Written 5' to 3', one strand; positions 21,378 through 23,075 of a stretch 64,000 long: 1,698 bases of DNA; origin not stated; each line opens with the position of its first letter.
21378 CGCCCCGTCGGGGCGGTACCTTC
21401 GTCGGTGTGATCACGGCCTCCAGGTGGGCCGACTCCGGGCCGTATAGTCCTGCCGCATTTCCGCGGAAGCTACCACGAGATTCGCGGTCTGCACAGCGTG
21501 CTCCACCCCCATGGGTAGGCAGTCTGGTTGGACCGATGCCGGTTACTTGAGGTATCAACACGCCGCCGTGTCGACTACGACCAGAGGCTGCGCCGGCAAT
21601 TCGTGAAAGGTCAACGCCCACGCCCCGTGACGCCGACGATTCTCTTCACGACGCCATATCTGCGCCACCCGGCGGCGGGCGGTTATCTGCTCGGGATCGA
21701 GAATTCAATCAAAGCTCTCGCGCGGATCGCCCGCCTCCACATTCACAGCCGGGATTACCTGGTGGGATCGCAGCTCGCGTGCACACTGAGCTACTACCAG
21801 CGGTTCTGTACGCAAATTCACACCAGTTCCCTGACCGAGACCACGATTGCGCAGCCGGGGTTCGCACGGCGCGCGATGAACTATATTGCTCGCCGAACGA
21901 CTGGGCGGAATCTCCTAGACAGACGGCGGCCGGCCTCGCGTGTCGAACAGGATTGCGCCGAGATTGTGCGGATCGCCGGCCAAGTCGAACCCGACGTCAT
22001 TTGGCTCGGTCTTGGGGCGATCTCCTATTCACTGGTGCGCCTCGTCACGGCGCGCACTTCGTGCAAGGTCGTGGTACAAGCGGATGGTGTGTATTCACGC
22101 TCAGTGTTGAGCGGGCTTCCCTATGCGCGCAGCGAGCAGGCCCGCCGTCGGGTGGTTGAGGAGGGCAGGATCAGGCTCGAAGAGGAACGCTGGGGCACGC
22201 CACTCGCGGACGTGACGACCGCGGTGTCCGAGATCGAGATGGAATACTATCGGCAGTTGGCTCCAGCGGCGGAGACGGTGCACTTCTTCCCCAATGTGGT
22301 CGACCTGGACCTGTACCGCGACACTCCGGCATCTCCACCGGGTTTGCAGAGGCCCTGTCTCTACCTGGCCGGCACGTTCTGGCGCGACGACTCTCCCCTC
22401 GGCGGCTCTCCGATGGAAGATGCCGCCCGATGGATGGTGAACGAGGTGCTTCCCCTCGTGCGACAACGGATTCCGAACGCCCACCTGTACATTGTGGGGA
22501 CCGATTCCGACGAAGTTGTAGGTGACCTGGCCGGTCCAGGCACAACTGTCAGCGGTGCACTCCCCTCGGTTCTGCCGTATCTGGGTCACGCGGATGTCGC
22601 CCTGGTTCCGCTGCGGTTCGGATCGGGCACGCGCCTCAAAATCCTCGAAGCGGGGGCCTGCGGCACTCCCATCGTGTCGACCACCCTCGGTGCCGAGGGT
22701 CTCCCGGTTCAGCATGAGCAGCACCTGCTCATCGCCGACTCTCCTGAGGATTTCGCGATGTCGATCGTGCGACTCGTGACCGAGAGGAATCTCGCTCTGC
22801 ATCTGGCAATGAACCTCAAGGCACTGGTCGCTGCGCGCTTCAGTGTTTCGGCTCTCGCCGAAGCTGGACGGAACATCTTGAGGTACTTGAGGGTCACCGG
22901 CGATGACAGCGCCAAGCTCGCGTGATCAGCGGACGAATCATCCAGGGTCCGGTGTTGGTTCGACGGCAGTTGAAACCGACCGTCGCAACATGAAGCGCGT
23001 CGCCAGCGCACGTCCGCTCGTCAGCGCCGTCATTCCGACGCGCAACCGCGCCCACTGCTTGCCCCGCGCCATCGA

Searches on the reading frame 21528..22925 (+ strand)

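Call 76: search_protein_families(library=pfam, proteins=[window:21528-22925:+], max_evalue=0.00001)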
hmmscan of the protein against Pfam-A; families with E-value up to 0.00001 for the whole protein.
window:21528-22925:+ (465 aa): 2 families
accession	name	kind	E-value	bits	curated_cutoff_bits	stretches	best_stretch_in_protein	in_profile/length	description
PF13692.12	Glyco_trans_1_4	-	5.7e-21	75.7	27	1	297-418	14-141/142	Glycosyl transferases group 1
PF00534.26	Glycos_transf_1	-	9e-06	25.8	26.4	0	306-427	35-166/172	Glycosyl transferases group 1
